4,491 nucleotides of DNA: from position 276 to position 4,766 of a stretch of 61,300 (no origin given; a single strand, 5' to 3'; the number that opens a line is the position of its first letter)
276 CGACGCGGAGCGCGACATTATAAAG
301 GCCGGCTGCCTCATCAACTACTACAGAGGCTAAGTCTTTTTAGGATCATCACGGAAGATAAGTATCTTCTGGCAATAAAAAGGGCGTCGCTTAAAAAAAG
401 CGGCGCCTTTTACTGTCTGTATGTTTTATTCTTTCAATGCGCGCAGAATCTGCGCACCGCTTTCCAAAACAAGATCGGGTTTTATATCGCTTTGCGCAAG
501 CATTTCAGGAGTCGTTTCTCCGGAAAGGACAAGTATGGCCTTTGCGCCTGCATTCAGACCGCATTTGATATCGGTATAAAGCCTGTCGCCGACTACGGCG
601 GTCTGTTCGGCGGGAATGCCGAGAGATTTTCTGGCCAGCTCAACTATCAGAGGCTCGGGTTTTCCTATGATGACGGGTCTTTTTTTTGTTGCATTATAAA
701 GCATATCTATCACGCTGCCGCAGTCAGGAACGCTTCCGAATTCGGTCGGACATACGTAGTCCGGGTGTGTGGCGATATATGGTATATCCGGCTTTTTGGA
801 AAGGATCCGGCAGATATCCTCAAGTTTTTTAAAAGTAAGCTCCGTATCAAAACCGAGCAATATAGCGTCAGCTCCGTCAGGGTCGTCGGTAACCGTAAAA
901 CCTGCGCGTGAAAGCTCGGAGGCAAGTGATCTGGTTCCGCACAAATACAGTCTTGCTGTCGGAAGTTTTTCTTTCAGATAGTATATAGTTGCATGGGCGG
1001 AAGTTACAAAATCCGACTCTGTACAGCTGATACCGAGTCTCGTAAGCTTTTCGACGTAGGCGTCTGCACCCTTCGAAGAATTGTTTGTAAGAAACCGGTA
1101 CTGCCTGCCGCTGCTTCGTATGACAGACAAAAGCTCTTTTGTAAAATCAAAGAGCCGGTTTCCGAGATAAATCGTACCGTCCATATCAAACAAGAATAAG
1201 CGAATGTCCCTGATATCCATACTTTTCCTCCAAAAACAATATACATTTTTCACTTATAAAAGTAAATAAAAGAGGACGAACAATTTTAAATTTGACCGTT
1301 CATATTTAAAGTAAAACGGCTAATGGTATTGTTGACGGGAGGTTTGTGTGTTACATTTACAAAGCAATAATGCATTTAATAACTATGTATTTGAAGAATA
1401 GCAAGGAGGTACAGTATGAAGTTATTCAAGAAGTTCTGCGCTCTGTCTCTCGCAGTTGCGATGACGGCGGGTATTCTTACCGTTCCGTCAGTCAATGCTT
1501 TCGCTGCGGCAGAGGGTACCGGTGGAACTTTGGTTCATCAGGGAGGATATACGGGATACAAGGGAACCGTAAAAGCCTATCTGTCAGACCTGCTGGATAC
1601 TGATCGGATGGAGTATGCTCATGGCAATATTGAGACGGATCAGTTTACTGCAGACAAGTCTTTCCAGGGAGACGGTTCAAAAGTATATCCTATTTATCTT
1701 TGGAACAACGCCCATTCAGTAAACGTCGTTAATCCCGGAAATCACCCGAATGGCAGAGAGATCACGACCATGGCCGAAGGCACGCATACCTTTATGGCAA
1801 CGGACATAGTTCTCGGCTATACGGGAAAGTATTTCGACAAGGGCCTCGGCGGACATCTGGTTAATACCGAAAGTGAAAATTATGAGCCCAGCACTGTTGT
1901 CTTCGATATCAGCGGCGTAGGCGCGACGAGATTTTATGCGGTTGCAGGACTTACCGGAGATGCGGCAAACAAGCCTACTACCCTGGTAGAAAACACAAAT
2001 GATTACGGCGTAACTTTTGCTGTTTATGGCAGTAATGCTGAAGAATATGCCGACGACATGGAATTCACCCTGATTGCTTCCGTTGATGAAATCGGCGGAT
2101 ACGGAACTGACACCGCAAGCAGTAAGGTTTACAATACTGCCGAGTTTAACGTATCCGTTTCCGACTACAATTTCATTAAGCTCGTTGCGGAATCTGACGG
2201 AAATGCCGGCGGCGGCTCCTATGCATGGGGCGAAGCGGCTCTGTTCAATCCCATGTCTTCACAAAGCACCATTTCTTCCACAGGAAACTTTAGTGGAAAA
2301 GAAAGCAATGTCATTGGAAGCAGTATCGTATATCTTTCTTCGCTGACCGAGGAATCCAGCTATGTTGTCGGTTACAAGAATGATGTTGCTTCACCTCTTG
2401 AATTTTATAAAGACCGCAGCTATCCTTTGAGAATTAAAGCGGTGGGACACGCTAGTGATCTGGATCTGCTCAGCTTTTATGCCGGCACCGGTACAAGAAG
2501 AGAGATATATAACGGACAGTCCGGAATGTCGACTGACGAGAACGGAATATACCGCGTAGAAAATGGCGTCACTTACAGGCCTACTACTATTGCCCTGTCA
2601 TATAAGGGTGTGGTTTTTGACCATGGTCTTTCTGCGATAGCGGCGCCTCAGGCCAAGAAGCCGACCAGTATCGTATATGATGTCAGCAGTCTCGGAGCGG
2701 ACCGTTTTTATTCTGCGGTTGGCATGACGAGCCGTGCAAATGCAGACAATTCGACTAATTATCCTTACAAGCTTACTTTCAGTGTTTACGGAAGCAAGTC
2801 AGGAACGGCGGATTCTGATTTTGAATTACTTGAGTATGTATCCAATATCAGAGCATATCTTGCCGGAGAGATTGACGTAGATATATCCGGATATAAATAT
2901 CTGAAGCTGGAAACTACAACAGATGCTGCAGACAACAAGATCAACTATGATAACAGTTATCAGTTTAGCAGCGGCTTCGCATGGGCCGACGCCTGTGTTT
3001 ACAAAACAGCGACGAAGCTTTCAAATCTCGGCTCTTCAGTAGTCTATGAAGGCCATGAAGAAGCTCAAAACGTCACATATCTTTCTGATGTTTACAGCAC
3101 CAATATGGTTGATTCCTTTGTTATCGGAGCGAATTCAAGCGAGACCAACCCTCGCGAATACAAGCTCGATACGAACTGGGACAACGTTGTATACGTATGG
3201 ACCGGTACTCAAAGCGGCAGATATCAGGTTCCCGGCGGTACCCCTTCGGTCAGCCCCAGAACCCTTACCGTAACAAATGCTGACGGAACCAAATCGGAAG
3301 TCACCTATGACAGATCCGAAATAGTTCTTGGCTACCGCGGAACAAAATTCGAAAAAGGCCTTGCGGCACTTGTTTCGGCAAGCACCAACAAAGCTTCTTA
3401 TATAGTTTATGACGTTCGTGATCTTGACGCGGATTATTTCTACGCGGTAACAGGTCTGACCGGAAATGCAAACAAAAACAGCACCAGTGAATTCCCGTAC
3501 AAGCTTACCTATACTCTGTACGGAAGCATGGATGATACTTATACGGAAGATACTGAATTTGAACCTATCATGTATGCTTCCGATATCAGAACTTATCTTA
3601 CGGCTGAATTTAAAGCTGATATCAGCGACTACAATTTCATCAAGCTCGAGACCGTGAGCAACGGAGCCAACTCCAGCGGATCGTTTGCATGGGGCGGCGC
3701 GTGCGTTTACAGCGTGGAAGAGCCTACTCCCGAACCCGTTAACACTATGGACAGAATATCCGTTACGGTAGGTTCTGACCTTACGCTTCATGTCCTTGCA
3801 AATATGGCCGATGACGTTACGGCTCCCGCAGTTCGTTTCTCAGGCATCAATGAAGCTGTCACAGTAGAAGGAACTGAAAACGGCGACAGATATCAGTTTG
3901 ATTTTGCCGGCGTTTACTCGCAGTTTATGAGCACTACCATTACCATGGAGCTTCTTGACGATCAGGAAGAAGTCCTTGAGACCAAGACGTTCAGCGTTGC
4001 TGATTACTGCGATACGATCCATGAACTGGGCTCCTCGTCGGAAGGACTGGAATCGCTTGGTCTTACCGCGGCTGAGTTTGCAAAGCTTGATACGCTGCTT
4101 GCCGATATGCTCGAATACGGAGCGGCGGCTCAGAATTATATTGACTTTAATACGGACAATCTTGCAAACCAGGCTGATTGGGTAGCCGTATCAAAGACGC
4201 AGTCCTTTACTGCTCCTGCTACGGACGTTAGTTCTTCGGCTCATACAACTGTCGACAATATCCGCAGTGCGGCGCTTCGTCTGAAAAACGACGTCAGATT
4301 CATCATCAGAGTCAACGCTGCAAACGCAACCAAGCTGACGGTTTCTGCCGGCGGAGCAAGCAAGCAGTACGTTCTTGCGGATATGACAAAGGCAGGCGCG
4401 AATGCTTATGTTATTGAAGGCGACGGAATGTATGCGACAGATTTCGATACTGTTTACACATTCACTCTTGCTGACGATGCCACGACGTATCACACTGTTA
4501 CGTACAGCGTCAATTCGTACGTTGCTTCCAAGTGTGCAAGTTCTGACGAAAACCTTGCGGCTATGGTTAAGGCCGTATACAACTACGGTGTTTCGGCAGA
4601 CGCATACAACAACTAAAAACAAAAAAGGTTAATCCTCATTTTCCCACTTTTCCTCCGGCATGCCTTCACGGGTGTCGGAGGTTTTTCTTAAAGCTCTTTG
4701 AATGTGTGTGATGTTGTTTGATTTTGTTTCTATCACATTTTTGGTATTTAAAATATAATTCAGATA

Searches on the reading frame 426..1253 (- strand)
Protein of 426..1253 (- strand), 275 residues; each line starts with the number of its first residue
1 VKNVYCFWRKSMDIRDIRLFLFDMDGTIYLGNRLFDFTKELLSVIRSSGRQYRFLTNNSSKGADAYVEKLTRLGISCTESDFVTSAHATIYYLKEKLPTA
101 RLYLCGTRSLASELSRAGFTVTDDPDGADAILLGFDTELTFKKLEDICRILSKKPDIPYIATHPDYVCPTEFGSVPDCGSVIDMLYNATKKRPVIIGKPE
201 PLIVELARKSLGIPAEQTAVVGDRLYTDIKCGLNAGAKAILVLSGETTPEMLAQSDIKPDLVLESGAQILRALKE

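Call 12: search_protein_families(library=pfam, proteins=[window:426-1253:-], max_evalue=0.001)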
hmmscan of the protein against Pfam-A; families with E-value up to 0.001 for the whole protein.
window:426-1253:- (275 aa): 4 families
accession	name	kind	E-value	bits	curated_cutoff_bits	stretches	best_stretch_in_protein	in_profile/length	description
PF13344.12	Hydrolase_6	-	8.5e-24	84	27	1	20-120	1-101/101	Haloacid dehalogenase-like hydrolase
PF13242.12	Hydrolase_like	-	6.8e-22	77.6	22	1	196-265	2-71/75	HAD-hyrolase-like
PF00702.32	Hydrolase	-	7.4e-16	59.5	26.4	1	17-236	1-191/191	haloacid dehalogenase-like hydrolase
PF13419.12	HAD_2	-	1.1e-07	32.6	23.8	1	193-242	130-178/178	Haloacid dehalogenase-like hydrolase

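Call 57: search_protein_families(library=ncbifam, proteins=[window:426-1253:-], max_evalue=0.00001)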
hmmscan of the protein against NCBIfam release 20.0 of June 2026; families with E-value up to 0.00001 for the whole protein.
window:426-1253:- (275 aa): 13 families
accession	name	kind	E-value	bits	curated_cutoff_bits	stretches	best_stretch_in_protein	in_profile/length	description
NF053752.1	TK1734_fam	exception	4.3e-52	176.9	475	1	21-273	4-259/260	2-phosphoglycolate phosphatase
TIGR01457.1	HAD-SF-IIA-hyp2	hypoth_equivalog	2.5e-47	161.5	247.65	1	20-267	4-247/249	TIGR01457 family HAD-type hydrolase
TIGR01452.1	PGP_euk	subfamily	1.2e-43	149.5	201.95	1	17-265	2-275/279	phosphoglycolate/pyridoxal phosphate family phosphatase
TIGR01460.1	HAD-SF-IIA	subfamily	1.2e-38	133.3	100.15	1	20-245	1-246/246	HAD-IIA family hydrolase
NF007762.0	PRK10444.1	equivalog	3.7e-31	108.6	368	1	19-269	5-247/250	HAD-IIA family hydrolase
TIGR01458.1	HAD-SF-IIA-hyp3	hypoth_equivalog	3.2e-19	69.2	175.95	1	18-266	2-247/257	TIGR01458 family HAD-type hydrolase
TIGR01459.1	HAD-SF-IIA-hyp4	hypoth_equivalog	3.7e-17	62.5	103.75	1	15-243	6-241/242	TIGR01459 family HAD-type hydrolase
TIGR02253.1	CTE7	subfamily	7.3e-11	42.2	169.75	1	196-265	148-216/221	TIGR02253 family HAD-type hydrolase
TIGR01668.1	YqeG_hyp_ppase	hypoth_equivalog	3.2e-08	33.3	89.1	1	185-254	86-147/170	YqeG family HAD IIIA-type phosphatase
NF009804.0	PRK13288.1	equivalog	8.7e-08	31.9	218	1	197-272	137-209/215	pyrophosphatase PpaX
TIGR01454.1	AHBA_synth_RP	hypoth_equivalog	2.3e-07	30.7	246.65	1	193-271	126-201/205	AHBA synthesis associated protein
TIGR01656.1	Histidinol-ppas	subfamily_domain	8.6e-07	29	84.15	0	197-242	101-146/149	histidinol-phosphate phosphatase domain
TIGR01662.1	HAD-SF-IIIA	subfamily_domain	8.8e-07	29.1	44.6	0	196-243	91-139/141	HAD-IIIA family hydrolase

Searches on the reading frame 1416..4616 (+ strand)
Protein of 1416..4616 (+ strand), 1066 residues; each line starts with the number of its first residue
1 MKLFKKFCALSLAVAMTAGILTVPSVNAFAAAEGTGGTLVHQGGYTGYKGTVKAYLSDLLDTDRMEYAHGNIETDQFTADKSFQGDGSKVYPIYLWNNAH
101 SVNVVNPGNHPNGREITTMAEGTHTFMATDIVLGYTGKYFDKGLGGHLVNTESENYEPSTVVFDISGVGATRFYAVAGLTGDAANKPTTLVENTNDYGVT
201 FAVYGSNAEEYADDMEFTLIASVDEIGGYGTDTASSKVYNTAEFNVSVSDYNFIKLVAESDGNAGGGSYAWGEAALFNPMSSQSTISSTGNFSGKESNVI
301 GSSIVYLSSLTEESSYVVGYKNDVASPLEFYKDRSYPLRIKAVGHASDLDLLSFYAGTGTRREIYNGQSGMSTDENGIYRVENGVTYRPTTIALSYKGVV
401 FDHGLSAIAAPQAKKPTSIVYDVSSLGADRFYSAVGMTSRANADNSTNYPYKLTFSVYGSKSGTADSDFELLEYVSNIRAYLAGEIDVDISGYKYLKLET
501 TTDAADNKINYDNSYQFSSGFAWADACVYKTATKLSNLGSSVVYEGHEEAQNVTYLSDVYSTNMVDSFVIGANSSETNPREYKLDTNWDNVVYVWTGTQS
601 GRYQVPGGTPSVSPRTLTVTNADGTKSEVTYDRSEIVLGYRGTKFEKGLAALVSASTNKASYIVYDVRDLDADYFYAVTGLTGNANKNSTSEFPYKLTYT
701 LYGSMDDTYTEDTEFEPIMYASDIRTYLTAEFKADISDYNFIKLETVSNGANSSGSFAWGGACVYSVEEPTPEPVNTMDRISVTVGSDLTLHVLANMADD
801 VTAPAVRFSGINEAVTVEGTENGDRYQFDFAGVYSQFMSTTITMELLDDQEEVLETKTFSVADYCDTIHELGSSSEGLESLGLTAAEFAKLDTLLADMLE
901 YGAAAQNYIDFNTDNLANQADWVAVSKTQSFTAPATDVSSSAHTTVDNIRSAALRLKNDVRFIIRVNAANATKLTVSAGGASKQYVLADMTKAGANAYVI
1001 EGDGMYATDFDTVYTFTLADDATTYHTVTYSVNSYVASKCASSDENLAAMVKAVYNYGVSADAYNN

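Call 12: search_protein_families(library=pfam, proteins=[window:1416-4616:+], max_evalue=0.001)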
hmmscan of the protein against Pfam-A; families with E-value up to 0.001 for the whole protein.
window:1416-4616:+ (1066 aa): 1 family
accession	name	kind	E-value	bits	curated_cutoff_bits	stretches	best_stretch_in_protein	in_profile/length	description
PF08305.17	NPCBM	-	8.4e-13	48.9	23.9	1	371-513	10-128/137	NPCBM/NEW2 domain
